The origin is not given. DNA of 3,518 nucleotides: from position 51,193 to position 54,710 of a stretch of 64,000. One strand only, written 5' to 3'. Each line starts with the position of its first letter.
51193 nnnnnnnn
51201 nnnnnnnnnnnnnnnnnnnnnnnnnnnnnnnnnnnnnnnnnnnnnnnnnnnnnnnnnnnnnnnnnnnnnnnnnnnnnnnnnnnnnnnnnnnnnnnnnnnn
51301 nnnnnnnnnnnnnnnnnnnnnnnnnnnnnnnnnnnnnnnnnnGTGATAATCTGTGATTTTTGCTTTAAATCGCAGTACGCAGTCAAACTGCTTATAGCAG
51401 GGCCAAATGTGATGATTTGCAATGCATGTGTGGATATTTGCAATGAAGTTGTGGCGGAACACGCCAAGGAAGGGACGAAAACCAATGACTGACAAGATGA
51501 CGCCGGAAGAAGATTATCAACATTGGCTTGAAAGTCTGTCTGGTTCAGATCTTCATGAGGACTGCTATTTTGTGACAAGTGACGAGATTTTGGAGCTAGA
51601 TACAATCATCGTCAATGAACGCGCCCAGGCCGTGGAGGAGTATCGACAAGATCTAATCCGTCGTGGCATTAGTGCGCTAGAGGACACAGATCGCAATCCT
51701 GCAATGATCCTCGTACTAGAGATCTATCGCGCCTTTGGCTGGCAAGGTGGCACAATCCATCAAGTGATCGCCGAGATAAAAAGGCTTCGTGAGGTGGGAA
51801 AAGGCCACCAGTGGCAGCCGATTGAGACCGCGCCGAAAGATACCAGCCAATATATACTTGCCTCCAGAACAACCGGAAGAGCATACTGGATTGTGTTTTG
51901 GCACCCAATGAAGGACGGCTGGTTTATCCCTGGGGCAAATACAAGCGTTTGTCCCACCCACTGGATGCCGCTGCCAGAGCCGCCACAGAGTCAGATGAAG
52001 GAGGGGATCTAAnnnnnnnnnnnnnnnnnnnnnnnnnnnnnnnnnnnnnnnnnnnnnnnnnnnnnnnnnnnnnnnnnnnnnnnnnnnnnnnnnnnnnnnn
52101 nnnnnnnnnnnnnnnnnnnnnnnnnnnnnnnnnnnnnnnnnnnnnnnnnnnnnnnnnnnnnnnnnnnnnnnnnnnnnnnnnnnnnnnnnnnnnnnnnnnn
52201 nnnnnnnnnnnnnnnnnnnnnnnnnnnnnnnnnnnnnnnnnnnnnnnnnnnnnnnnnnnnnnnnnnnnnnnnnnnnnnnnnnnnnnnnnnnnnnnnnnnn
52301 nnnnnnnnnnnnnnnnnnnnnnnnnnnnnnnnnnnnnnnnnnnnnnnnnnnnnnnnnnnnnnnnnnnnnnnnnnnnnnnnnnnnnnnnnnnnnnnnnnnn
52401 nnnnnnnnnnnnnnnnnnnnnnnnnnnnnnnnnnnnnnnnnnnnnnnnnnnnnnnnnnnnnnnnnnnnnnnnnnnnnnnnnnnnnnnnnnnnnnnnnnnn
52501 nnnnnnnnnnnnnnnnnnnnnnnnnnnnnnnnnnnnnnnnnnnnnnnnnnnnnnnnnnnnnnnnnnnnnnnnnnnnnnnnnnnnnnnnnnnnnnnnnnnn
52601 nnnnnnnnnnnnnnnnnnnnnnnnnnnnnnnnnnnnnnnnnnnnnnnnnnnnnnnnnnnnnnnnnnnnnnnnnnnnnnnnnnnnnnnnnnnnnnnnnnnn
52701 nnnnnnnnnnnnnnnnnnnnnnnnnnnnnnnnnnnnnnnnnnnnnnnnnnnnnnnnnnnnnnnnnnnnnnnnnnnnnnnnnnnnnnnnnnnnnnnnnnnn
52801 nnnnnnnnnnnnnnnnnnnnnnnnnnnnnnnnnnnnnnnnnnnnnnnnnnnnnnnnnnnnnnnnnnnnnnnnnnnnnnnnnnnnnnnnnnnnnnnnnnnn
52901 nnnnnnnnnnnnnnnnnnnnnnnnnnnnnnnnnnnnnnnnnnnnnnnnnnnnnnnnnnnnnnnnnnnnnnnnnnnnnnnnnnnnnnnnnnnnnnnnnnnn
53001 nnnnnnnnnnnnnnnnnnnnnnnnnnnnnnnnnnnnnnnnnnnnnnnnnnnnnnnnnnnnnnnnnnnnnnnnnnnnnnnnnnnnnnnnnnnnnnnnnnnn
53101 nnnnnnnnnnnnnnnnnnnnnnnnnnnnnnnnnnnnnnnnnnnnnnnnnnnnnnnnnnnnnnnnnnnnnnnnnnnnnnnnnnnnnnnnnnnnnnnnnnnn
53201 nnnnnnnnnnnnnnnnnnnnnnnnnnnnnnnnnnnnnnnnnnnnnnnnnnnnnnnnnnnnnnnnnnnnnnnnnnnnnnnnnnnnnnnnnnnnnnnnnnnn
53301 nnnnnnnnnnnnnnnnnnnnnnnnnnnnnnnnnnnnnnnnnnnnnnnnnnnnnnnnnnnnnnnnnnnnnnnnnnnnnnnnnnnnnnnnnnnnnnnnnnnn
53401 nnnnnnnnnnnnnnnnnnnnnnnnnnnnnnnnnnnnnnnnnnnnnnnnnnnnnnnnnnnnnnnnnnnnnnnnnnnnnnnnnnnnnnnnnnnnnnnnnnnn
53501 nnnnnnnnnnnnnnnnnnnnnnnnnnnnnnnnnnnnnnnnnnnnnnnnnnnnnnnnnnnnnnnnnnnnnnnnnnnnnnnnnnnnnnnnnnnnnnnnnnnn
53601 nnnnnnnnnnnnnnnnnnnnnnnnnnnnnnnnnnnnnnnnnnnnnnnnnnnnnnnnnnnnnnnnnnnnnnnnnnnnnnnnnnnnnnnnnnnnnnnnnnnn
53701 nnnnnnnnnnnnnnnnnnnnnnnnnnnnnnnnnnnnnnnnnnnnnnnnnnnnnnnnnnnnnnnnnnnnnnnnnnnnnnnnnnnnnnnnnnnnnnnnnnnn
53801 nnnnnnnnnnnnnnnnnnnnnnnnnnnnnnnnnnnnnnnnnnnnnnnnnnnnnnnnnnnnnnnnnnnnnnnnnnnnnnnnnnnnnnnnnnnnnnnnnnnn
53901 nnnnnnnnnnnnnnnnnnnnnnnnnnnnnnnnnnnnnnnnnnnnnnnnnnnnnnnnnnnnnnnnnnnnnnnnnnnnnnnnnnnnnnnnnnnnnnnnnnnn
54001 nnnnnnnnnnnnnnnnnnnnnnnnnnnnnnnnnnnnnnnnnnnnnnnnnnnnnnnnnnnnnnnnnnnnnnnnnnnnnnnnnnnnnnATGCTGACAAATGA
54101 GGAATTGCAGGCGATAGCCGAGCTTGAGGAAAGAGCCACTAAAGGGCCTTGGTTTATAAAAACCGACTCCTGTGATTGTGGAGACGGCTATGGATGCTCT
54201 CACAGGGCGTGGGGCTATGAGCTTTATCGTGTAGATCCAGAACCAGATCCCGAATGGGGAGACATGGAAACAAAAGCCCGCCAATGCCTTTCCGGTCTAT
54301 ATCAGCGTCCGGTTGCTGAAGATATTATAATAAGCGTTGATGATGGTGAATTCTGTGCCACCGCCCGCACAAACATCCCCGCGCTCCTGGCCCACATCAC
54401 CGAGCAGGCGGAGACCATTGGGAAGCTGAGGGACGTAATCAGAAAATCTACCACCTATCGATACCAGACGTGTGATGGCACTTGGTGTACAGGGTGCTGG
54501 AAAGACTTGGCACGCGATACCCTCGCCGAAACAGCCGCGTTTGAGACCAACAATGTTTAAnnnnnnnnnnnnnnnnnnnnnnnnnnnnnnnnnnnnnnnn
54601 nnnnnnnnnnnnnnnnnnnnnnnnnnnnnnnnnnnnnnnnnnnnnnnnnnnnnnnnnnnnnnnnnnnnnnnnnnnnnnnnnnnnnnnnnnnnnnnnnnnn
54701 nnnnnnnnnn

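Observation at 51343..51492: Micro-protein mimicking the ClpX N-terminal zinc-binding domain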

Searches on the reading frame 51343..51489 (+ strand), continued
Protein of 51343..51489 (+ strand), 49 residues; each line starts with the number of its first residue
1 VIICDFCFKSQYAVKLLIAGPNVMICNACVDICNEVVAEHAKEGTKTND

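Call 76: fold_search(model_id=the predicted structure, library=viral)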
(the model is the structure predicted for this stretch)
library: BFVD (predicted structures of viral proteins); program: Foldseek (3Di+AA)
matches with E <= 10: 135; with E <= 0.001: 0
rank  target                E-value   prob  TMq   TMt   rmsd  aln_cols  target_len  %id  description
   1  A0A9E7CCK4            1.9e-02  1.00  0.62  0.49   2.1        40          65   38  Clp protease [Pseudomonas phage PP9W2]
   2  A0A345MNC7            2.4e-02  1.00  0.60  0.09   1.7        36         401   39  (no name in the UniProt tables at hand)
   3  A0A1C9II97            1.2e-01  0.95  0.57  0.51   4.2        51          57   33  (no name in the UniProt tables at hand)
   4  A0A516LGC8            3.8e-01  0.75  0.56  0.39   5.2        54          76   20  (no name in the UniProt tables at hand)
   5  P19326                4.1e-01  0.90  0.53  0.51   1.6        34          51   15  RING finger protein Z (Fragment) [Lymphocytic choriomeningitis virus (strain Pasteur)]
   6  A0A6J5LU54            5.4e-01  0.89  0.67  0.40   2.8        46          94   17  Uncharacterized protein [uncultured Caudovirales phage]
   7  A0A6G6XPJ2            5.8e-01  0.51  0.45  0.26   3.6        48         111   21  (no name in the UniProt tables at hand)
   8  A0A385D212            6.6e-01  0.35  0.40  0.34   5.8        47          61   17  (no name in the UniProt tables at hand)
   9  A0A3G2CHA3            7.1e-01  0.75  0.51  0.36   2.2        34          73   20  Z protein (Fragment) [Mammarenavirus lassaense]
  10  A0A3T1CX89            7.6e-01  0.30  0.42  0.11   5.0        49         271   22  DNA-3-methyladenine glycosylase [Acanthamoeba castellanii medusavirus J1]
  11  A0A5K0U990            8.7e-01  0.82  0.59  0.18   1.5        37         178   27  Uncharacterized protein [Yasminevirus sp. GU-2018]
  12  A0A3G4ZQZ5            1.1e+00  0.75  0.58  0.19   1.6        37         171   32  Uncharacterized protein [Terrestrivirus sp.]
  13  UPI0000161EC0         1.2e+00  0.51  0.56  0.11   2.9        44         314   18  (no name look-up for this kind of identifier)
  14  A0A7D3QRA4            1.3e+00  0.54  0.52  0.42   2.7        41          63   22  (no name in the UniProt tables at hand)
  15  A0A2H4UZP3            1.3e+00  0.51  0.54  0.14   2.9        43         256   23  EXON0 [Operophtera brumata nucleopolyhedrovirus]
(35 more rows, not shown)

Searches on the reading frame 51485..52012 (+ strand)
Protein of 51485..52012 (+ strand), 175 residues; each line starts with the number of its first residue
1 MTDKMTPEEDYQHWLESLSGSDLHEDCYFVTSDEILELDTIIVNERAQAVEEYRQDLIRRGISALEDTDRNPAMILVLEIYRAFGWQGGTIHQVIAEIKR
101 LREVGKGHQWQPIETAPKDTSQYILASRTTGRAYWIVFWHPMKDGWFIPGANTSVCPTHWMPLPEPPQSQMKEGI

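Call 13: search_protein_families(library=phrogs, proteins=[window:51485-52012:+], max_evalue=0.001)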
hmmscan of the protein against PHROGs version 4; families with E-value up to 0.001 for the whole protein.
window:51485-52012:+ (175 aa): 3 families
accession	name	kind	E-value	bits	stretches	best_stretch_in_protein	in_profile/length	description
phrog_924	-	unknown function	1.7e-09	38.7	1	95-173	77-156/267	-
phrog_60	-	unknown function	3.1e-06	28.1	1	133-172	247-284/461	-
phrog_7704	-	unknown function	0.00011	23.2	1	106-169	105-171/173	-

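Call 14: search_protein_families(library=pfam, proteins=[window:51485-52012:+], max_evalue=0.01)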
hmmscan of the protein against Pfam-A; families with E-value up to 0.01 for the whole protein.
window:51485-52012:+ (175 aa): 1 family
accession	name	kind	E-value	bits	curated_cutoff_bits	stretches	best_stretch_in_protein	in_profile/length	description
PF04448.17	DUF551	-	0.0046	18.2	22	1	151-168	51-68/68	Protein of unknown function (DUF551)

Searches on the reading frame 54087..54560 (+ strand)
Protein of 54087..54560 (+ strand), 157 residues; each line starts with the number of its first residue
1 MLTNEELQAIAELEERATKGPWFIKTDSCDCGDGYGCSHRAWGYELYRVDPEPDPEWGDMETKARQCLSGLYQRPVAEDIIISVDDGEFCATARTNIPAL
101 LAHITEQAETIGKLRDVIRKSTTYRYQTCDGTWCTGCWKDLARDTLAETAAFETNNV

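Call 13: search_protein_families(library=phrogs, proteins=[window:54087-54560:+], max_evalue=0.001)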
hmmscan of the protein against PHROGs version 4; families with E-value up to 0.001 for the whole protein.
window:54087-54560:+ (157 aa): 1 family
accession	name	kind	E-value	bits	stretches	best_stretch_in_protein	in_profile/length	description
phrog_1667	-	unknown function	2.3e-05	26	1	3-115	2-78/133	-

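Call 14: search_protein_families(library=pfam, proteins=[window:54087-54560:+], max_evalue=0.01)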
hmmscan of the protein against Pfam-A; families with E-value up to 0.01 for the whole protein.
window:54087-54560:+ (157 aa): 0 families
